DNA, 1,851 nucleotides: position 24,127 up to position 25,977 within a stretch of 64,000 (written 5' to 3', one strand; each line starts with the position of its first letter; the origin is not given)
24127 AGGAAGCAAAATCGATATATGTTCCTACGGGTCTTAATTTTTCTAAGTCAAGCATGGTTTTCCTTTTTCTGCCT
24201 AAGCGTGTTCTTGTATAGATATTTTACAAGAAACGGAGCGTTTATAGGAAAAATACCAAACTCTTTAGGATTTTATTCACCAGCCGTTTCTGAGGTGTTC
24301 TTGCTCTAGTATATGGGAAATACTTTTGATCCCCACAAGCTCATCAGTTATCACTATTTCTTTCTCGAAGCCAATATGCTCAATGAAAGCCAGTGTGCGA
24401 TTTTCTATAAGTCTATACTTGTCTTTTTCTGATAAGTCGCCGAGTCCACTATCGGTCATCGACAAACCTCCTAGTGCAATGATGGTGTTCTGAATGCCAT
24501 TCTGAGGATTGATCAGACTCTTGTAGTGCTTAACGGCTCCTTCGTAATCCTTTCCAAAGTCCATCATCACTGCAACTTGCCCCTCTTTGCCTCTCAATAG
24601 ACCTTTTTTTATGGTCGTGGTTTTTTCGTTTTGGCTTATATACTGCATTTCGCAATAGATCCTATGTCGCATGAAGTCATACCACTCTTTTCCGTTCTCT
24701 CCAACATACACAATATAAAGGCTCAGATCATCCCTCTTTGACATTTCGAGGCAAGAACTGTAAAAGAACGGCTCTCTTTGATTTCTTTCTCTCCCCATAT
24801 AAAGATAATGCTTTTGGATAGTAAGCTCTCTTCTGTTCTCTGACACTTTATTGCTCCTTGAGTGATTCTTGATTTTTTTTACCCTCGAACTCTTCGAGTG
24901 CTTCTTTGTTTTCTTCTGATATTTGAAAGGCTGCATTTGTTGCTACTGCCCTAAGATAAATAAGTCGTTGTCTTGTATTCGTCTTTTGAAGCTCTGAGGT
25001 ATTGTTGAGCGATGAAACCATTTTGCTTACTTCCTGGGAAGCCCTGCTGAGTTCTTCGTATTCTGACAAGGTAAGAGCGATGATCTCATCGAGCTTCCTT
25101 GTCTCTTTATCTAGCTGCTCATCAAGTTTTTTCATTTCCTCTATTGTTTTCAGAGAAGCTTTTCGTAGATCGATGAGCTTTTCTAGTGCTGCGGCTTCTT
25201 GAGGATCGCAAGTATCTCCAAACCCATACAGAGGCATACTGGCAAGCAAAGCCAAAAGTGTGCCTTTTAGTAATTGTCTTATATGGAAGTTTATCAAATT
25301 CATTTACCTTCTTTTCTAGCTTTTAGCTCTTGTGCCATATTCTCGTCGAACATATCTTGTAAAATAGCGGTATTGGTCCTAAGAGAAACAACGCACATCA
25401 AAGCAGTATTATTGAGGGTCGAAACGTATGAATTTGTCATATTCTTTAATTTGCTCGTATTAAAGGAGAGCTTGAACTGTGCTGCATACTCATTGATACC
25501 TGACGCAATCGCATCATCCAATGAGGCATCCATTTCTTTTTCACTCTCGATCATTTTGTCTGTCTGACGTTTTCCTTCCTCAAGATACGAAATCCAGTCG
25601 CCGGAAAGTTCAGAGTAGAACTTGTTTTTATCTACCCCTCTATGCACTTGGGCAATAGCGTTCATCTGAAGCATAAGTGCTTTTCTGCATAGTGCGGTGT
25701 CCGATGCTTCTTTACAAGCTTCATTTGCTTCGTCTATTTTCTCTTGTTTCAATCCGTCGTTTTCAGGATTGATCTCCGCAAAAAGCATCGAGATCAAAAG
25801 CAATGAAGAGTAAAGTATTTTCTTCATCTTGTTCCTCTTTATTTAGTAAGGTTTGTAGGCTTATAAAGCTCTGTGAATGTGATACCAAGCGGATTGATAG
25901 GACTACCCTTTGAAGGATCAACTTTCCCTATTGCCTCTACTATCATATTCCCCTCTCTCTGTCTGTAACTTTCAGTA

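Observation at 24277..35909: About 12 kb of 15 co-directional, mostly exported ORFs of no recognisable family: candidate uncharacterised mating-channel module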

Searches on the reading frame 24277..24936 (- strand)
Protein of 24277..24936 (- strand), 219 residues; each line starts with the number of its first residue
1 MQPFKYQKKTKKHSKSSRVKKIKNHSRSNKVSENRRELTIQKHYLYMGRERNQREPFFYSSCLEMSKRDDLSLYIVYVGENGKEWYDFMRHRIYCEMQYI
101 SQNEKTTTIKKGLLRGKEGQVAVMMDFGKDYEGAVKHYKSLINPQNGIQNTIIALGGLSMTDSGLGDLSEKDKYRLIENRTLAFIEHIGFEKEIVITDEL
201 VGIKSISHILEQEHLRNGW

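Call 6: search_protein_families(library=pfam, proteins=[window:24277-24936:-], max_evalue=0.01)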
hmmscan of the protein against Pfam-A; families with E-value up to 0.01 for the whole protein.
window:24277-24936:- (219 aa): 0 families

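Call 9: search_protein_families(library=ncbifam, proteins=[window:24277-24936:-], max_evalue=0.1)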
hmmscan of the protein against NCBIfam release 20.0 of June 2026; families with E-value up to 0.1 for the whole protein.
window:24277-24936:- (219 aa): 0 families

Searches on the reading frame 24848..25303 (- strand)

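Call 6: search_protein_families(library=pfam, proteins=[window:24848-25303:-], max_evalue=0.01)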
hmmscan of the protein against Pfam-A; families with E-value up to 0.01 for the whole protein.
window:24848-25303:- (151 aa): 1 family
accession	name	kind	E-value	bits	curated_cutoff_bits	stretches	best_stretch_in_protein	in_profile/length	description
PF09824.15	ArsR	-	0.0048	17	28.6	1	66-122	87-143/159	ArsR transcriptional regulator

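Call 9: search_protein_families(library=ncbifam, proteins=[window:24848-25303:-], max_evalue=0.1)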
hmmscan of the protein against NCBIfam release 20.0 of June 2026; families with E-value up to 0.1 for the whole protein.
window:24848-25303:- (151 aa): 2 families
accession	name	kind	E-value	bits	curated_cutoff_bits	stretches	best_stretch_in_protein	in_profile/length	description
NF009461.0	PRK12821.1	equivalog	0.029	13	399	1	16-112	342-437/477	aspartyl/glutamyl-tRNA amidotransferase subunit C-like protein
NF007919.1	PRK10634.1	equivalog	0.067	12.7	175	0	28-49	19-40/176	L-threonylcarbamoyladenylate synthase type 1 TsaC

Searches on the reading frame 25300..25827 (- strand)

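Call 6: search_protein_families(library=pfam, proteins=[window:25300-25827:-], max_evalue=0.01)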
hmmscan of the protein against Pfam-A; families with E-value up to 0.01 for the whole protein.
window:25300-25827:- (175 aa): 0 families

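Call 9: search_protein_families(library=ncbifam, proteins=[window:25300-25827:-], max_evalue=0.1)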
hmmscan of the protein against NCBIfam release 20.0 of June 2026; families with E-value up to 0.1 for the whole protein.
window:25300-25827:- (175 aa): 0 families

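Call 42: search_protein_families(library=phrogs, proteins=[window:25300-25827:-], max_evalue=0.01)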
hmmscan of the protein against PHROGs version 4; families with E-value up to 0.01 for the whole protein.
window:25300-25827:- (175 aa): 1 family
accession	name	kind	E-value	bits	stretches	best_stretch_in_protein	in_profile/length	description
phrog_1014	-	unknown function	0.0068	16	1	44-158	14-123/567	-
